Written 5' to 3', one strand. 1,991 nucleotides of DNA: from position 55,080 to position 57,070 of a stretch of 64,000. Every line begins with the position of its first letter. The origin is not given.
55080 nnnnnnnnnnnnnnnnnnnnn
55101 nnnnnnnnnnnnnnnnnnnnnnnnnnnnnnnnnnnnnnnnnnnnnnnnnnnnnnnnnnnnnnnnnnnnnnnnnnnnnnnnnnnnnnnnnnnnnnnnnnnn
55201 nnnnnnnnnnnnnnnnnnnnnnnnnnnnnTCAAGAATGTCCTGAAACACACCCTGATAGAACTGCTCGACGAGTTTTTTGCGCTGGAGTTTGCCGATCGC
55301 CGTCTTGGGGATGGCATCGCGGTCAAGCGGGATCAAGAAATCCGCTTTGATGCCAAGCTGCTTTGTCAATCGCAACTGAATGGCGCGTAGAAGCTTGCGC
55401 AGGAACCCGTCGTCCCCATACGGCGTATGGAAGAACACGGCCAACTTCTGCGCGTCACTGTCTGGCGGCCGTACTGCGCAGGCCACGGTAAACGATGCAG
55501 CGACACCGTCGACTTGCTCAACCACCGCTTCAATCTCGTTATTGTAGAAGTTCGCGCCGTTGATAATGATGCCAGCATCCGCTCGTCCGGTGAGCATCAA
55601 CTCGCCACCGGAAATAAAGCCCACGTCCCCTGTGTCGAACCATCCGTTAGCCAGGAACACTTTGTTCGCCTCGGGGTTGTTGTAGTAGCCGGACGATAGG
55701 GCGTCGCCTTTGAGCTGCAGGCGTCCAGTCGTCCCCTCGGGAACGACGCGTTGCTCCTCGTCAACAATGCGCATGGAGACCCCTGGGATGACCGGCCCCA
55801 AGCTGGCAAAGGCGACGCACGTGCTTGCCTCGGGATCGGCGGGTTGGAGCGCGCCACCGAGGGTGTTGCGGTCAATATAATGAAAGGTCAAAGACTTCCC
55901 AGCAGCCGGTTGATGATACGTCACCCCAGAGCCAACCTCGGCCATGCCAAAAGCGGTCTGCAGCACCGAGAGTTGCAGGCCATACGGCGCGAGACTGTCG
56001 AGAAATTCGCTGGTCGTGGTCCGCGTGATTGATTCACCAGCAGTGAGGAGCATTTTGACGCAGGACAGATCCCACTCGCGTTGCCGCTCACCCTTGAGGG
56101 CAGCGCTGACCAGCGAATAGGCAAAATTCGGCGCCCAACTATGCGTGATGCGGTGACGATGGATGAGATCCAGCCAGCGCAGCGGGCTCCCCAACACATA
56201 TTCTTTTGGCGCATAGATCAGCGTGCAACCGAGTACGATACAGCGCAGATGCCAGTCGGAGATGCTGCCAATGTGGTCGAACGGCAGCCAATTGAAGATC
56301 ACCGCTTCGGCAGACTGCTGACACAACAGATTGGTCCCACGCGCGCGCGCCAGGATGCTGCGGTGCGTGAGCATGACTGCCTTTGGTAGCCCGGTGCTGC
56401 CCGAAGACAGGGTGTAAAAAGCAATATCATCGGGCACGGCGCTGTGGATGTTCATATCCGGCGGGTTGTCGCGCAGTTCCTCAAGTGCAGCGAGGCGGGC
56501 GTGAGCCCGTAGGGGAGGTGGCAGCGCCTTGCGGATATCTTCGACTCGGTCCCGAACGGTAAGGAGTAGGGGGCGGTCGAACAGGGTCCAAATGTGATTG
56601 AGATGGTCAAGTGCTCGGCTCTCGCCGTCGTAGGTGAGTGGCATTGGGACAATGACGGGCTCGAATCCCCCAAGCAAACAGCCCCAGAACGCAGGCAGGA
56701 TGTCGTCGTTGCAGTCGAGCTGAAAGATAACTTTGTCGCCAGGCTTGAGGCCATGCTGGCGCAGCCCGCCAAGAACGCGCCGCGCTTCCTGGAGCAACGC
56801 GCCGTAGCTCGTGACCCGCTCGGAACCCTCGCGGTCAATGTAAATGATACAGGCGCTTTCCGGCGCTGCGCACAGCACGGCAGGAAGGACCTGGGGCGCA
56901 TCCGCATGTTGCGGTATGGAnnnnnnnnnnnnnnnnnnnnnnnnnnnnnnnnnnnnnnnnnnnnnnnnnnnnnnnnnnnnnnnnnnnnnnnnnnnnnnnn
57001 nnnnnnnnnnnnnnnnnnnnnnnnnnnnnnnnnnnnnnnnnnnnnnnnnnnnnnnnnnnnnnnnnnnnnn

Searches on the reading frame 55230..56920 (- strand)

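Call 60: search_solved_structures(query=window:55230-56920:-, max_evalue=1e-20, show_alignments=1)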
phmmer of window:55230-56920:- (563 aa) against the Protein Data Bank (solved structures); distinct sequences matched with E-value up to 1e-20: 32.
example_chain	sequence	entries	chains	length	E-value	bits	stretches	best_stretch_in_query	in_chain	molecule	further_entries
6ulx_A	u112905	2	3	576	8.8e-125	420.7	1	10-558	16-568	Amino acid adenylation domain-containing protein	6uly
6ulw_A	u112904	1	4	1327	1.4e-124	420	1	10-562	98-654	Amino acid adenylation domain-containing protein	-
4r0m_B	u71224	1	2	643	1.1e-115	390.7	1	23-560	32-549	McyG protein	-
7r7f_A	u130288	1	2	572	2.7e-48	168.2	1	27-557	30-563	Polyketide synthase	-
7r7g_A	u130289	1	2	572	3.7e-48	167.7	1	27-557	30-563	Polyketide synthase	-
3pbk_A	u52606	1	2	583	5e-48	167.3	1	4-556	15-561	Fatty Acyl-Adenylate Ligase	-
7r7e_A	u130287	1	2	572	9.9e-48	166.3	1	27-557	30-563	Polyketide synthase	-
8hd4_A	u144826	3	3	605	8.5e-39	136.8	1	9-557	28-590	Long-chain-fatty-acid--AMP ligase FadD23 | Fatty-acid-CoA ligase FadD23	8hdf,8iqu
3kxw_A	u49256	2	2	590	6.5e-38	133.9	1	20-548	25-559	Saframycin Mx1 synthetase B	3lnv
7wua_A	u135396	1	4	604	1.4e-37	132.8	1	53-549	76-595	Acyl-CoA synthase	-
5d6j_A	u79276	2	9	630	2.4e-32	115.5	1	29-480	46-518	Acyl-CoA synthase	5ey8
5icr_A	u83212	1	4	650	2.7e-32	115.3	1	29-480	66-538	Acyl-CoA synthase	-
8hcz_A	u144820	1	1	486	4.4e-32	114.6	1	9-446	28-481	Long-chain-fatty-acid--AMP ligase FadD23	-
5hm3_A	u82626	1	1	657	3.7e-28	101.7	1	46-479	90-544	Long-chain-fatty-acid--AMP ligase FadD32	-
5d6n_A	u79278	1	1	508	1.5e-27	99.7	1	29-421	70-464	Acyl-CoA synthase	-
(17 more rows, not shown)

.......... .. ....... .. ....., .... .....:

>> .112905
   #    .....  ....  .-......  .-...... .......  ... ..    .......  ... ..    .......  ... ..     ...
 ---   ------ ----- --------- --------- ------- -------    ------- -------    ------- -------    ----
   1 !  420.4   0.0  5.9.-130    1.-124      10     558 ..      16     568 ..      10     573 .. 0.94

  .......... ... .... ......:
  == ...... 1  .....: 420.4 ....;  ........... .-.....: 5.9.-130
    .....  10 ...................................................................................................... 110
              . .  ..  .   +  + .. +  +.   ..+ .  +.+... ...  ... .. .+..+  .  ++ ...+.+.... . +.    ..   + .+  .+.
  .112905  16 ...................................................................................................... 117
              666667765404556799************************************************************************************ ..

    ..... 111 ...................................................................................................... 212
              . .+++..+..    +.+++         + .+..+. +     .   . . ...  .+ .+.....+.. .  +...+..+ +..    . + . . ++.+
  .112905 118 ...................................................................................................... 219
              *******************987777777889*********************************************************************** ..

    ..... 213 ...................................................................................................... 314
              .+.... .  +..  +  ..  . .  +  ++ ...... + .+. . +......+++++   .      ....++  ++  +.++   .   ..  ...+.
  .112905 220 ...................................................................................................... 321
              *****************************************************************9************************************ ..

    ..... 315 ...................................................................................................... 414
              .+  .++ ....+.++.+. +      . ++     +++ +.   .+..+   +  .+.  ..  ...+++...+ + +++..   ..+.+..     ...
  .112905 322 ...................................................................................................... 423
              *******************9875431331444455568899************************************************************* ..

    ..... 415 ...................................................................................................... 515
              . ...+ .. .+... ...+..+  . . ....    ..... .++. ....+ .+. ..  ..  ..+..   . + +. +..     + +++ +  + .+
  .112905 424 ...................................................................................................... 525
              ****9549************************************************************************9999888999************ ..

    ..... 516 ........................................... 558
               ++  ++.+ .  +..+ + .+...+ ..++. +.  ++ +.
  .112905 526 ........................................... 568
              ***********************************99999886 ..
